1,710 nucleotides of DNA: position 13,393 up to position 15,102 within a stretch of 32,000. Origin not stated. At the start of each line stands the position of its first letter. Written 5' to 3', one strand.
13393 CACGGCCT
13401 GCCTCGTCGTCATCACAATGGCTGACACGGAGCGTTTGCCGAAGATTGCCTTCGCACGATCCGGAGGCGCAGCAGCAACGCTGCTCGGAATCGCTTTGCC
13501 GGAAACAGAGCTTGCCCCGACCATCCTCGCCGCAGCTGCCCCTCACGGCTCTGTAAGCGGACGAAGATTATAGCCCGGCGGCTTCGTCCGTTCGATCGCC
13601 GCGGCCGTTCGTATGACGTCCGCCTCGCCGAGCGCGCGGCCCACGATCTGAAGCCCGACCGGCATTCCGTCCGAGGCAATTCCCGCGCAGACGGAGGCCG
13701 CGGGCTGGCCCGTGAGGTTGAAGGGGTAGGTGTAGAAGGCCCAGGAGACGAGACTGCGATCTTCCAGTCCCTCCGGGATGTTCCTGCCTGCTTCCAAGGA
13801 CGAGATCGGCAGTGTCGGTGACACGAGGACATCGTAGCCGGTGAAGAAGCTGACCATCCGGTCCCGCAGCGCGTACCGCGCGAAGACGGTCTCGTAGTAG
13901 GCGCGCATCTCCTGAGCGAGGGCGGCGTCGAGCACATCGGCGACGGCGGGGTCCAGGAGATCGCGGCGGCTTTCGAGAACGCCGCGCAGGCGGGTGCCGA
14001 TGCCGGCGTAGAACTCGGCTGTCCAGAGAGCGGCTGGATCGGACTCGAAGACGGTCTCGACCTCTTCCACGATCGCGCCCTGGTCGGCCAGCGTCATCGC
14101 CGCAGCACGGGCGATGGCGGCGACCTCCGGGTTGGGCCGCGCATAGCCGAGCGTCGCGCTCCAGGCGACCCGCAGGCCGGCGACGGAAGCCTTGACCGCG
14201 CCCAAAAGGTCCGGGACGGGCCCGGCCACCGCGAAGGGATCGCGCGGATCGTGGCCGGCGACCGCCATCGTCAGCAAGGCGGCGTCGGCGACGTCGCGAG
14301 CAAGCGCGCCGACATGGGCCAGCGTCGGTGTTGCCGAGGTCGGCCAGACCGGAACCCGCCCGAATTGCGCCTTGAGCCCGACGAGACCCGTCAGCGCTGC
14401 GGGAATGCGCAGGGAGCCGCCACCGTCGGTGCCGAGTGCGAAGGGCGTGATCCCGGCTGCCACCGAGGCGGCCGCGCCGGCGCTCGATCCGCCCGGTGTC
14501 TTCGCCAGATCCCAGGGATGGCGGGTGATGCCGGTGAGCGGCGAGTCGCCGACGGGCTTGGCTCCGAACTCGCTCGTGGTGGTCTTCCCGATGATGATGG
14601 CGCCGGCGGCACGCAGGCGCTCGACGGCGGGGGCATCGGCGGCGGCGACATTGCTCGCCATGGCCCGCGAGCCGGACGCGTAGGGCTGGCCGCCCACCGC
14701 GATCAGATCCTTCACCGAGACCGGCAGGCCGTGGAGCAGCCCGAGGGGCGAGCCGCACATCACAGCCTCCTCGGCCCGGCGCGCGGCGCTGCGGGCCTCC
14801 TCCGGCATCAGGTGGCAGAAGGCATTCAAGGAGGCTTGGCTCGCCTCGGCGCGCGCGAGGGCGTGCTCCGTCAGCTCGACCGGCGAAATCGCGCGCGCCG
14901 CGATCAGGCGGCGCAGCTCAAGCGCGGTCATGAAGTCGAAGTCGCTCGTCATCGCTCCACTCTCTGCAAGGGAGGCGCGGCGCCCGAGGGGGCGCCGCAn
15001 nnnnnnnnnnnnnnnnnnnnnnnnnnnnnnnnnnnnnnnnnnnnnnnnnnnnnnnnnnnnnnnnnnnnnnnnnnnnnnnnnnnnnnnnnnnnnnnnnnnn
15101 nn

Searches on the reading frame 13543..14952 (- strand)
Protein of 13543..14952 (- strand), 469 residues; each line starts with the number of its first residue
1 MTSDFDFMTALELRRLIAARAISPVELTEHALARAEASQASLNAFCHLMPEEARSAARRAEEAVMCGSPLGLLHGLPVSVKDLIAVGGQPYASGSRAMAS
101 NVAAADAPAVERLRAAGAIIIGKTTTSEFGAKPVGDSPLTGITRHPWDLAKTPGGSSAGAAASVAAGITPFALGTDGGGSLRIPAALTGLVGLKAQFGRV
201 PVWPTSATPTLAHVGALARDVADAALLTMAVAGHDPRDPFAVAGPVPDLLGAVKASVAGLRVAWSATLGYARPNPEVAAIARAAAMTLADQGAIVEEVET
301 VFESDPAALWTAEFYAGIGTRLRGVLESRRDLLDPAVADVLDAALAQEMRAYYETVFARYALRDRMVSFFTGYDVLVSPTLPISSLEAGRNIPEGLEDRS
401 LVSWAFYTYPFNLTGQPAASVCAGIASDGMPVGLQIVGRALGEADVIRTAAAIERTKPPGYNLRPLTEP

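Call 4: search_protein_families(library=pfam, proteins=[window:13543-14952:-])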
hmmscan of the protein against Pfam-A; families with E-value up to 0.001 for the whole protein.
window:13543-14952:- (469 aa): 1 family
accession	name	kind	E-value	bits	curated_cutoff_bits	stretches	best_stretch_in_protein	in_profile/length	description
PF01425.27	Amidase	-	4.9e-99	332.8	27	1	26-446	1-444/445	Amidase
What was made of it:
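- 13543..14952 (-): Amidase-signature (Ser-cisSer-Lys) amidase: K81, S156, S180. PF01425 at 333 bits (call 4).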

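Call 5: search_protein_families(library=ncbifam, proteins=[window:13543-14952:-])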
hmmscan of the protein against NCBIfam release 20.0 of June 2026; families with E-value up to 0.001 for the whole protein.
window:13543-14952:- (469 aa): 26 families (the best 25 are shown)
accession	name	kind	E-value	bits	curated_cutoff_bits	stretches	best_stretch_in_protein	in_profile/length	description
NF004815.0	PRK06169.1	equivalog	7.7e-147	489.6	506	1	4-458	6-460/471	amidase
NF005450.0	PRK07042.1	equivalog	7.7e-97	324.7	458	1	8-459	7-454/464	amidase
NF004717.0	PRK06061.1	equivalog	1.1e-81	274.9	498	1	9-456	18-466/483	amidase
NF005687.0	PRK07487.1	subfamily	4e-81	273.2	428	1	8-457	8-456/468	amidase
NF009119.0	PRK12470.1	equivalog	1.8e-78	264.7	498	1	3-458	4-453/462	amidase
NF005686.0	PRK07486.1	subfamily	7e-78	262.5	465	1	8-457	14-473/486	amidase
TIGR00132.1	gatA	equivalog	7.5e-70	236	481.1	2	14-300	2-286/466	Asp-tRNA(Asn)/Glu-tRNA(Gln) amidotransferase subunit GatA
NF004816.0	PRK06170.1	equivalog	1.1e-67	228.8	503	1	3-456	7-481/493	amidase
NF006631.0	PRK09201.1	equivalog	5e-65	220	461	1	6-455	5-453/466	AtzE family amidohydrolase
NF005688.0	PRK07488.1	equivalog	2.2e-64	218.1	532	1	6-455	9-464/474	indoleacetamide hydrolase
NF005899.0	PRK07869.1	equivalog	1.4e-63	215.3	418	1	10-458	17-463/471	amidase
TIGR02715.1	amido_AtzE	subfamily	7.4e-62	209.8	425.75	1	13-456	5-447/452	AtzE family amidohydrolase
NF005565.0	PRK07235.1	subfamily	2e-61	208.2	545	2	64-317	79-335/506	amidase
NF005460.0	PRK07056.1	subfamily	2.2e-60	204.9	447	1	12-455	12-451/457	amidase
NF006043.0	PRK08186.1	subfamily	9.6e-56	189.4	487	1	9-457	8-448/600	allophanate hydrolase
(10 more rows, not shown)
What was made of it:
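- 13543..14952 (-): The nearest NCBIfam model, PRK06169, scores 489.6 bits against a cut-off of 506 (call 5).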

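Call 11: search_solved_structures(query=window:13543-14952:-, max_evalue=1e-20)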
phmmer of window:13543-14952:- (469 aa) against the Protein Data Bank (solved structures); distinct sequences matched with E-value up to 1e-20: 54.
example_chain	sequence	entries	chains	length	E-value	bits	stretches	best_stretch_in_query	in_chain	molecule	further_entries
4wj3_A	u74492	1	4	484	3e-53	184.5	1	8-298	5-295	Glutamyl-tRNA(Gln) amidotransferase subunit A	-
4yj6_A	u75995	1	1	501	6.7e-53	183.4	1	7-458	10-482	Aryl acylamidase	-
4yji_A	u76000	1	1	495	2.2e-52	181.7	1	7-458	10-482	Aryl acylamidase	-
3a1k_A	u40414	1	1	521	1.4e-50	175.8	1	70-311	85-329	Amidase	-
3a1i_A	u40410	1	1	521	4.5e-50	174.1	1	70-311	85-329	Amidase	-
2dc0_A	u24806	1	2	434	2.9e-48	168.1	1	9-444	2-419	probable amidase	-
3h0l_A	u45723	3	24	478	6e-48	167.1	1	11-278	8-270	Glutamyl-tRNA(Gln) amidotransferase subunit A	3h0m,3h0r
2gi3_A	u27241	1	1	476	7.7e-47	163.4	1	68-268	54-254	Glutamyl-tRNA(Gln) amidotransferase subunit A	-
3al0_A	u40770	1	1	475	7.8e-47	163.4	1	68-268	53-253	Glutamyl-tRNA(Gln) amidotransferase subunit A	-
2df4_A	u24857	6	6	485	1.1e-46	163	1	13-299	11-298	Glutamyl-tRNA(Gln) amidotransferase subunit A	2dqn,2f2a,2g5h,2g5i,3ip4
3a2p_A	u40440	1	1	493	5.1e-45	157.4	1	14-457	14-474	6-aminohexanoate-cyclic-dimer hydrolase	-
3a2q_A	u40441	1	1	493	1.7e-44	155.7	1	14-457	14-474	6-aminohexanoate-cyclic-dimer hydrolase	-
6c62_A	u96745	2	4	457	7.9e-44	153.5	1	11-454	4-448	Biuret hydrolase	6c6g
3kfu_E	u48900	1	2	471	7.9e-42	146.9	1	9-466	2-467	Glutamyl-tRNA(Gln) amidotransferase subunit A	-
6dhv_A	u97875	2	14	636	2.7e-40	141.9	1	52-243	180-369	Fatty acid amide hydrolase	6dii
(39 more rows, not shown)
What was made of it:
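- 13543..14952 (-): PDB relatives are GatA, aryl acylamidase, NylA and AtzE, at E 1e-44 to 1e-53 (call 11).
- AtzE is among the amidase's PDB relatives (call 11).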
